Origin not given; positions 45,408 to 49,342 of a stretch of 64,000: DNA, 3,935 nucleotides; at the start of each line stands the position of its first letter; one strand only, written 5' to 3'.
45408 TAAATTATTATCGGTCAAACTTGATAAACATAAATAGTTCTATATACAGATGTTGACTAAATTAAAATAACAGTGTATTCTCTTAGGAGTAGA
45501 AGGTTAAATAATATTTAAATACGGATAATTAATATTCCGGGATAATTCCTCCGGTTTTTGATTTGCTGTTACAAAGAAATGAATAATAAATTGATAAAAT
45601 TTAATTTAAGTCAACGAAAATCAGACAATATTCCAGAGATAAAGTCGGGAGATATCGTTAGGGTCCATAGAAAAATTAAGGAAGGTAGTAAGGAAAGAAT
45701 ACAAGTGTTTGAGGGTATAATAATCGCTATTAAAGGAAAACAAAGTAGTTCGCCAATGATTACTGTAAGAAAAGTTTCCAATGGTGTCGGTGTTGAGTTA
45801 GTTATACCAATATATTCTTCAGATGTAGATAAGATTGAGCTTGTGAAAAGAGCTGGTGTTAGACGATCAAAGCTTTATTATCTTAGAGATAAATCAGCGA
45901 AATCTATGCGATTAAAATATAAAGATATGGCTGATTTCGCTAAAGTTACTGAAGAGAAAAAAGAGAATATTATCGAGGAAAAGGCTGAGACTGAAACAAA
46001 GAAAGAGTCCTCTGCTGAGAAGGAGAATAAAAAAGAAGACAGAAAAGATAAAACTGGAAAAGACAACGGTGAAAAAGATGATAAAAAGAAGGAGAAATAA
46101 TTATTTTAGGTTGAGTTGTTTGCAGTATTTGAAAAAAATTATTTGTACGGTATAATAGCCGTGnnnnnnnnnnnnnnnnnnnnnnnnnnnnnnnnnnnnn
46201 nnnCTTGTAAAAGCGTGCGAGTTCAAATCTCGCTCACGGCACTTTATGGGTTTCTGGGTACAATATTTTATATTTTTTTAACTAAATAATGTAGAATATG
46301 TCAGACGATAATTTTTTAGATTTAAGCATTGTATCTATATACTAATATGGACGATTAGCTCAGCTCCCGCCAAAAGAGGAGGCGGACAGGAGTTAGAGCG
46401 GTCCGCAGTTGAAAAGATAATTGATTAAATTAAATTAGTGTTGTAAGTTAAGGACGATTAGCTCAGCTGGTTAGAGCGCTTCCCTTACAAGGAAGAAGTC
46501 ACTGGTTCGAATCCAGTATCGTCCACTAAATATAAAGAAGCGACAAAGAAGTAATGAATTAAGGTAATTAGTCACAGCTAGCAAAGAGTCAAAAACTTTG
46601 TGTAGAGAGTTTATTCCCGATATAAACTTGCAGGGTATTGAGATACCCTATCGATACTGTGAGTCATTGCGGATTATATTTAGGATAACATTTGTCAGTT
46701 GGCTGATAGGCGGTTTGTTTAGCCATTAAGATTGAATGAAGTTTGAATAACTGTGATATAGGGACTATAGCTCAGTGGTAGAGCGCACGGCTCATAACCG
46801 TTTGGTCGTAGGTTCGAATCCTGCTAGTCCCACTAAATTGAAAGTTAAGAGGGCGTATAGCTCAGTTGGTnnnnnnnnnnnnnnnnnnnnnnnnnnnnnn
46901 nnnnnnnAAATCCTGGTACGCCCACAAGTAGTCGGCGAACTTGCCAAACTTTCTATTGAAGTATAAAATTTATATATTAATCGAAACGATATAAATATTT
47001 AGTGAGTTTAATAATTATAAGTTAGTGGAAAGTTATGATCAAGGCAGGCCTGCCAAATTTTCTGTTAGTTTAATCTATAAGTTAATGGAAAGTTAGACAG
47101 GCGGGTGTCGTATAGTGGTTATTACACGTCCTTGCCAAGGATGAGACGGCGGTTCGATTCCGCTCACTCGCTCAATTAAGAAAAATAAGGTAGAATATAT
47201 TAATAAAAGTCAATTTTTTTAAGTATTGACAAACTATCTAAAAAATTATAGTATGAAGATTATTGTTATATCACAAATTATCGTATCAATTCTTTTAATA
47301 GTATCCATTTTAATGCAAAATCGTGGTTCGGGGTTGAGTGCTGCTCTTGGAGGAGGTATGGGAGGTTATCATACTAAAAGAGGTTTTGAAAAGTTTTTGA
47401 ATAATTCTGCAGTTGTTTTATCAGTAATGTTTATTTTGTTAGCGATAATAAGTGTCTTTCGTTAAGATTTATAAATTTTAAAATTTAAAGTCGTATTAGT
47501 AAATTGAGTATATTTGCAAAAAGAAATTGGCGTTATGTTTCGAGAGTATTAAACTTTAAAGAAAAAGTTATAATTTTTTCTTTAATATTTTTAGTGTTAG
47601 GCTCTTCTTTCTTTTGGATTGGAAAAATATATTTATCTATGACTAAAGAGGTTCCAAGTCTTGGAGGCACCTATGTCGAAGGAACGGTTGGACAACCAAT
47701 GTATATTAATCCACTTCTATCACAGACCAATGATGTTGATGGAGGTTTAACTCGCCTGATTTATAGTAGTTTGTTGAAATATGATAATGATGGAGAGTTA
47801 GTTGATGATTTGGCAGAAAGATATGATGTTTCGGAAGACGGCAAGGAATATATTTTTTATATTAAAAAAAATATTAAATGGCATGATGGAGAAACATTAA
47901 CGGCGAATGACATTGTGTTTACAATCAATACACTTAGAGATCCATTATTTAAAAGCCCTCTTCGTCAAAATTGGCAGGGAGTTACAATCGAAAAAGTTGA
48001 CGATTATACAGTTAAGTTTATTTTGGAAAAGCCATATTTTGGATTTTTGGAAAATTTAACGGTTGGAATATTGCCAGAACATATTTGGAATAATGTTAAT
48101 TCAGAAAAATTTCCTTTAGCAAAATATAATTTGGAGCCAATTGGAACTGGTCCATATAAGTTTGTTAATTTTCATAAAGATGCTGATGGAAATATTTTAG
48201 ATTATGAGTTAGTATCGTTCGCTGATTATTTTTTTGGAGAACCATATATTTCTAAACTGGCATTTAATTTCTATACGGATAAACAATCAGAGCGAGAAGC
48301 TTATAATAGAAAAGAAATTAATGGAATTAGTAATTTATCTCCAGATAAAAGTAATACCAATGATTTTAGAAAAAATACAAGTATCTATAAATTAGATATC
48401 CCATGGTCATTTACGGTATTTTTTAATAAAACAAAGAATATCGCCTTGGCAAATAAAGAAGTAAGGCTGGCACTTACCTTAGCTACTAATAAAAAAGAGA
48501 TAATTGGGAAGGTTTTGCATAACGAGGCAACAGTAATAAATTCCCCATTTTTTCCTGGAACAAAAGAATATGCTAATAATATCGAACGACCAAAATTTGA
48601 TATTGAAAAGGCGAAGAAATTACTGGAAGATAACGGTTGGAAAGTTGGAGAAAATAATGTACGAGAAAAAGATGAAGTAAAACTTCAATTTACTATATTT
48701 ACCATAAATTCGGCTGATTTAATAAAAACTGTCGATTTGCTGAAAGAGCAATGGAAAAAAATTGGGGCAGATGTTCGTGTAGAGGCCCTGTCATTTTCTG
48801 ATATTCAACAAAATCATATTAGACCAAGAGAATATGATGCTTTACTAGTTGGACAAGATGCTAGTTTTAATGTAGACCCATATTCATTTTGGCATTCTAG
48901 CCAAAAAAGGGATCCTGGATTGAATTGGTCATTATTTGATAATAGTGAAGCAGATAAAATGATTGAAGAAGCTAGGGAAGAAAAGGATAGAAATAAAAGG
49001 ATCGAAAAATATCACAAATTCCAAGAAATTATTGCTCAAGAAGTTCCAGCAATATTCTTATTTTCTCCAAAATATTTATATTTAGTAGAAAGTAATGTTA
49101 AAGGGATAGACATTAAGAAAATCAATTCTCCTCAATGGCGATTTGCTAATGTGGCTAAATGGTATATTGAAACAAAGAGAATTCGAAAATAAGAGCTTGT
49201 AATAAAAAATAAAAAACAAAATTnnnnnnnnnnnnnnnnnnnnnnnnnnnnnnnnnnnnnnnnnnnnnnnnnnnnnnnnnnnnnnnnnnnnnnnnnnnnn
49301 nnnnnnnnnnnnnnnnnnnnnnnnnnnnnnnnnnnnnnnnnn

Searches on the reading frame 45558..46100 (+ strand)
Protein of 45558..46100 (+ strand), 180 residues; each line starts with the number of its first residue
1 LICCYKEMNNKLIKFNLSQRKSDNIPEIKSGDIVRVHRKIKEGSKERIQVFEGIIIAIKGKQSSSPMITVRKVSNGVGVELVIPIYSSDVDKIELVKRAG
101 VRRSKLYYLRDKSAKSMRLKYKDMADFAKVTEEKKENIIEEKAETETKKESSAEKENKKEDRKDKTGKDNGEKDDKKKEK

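Call 18: search_protein_families(library=pfam, proteins=[window:45558-46100:+], max_evalue=0.001)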
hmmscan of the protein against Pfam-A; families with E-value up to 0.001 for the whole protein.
window:45558-46100:+ (180 aa): 1 family
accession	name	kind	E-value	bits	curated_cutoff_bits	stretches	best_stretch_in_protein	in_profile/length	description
PF01245.26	Ribosomal_L19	-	9.5e-37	125.8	22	1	19-121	9-110/111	Ribosomal protein L19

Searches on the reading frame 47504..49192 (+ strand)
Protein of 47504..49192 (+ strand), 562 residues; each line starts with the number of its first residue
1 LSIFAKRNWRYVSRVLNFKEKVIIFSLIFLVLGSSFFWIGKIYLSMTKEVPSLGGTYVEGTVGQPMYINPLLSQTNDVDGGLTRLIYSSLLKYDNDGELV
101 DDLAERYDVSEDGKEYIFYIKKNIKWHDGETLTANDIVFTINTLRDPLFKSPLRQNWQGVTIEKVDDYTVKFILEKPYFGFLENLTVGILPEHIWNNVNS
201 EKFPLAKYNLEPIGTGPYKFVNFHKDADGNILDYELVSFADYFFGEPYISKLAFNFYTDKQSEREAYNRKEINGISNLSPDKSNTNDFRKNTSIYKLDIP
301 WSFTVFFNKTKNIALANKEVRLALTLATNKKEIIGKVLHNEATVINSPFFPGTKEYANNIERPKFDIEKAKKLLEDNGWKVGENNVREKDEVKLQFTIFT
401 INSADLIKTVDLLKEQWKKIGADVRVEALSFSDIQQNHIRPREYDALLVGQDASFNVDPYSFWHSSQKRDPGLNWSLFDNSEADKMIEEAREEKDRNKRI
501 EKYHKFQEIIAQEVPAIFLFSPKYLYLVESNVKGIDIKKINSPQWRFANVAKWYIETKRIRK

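Call 18: search_protein_families(library=pfam, proteins=[window:47504-49192:+], max_evalue=0.001)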
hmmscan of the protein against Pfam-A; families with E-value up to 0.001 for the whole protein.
window:47504-49192:+ (562 aa): 1 family
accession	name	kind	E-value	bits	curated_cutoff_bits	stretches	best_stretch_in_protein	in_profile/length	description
PF00496.27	SBP_bac_5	-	2.9e-72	244.3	32.4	1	98-467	1-362/368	Bacterial extracellular solute-binding proteins, family 5 Middle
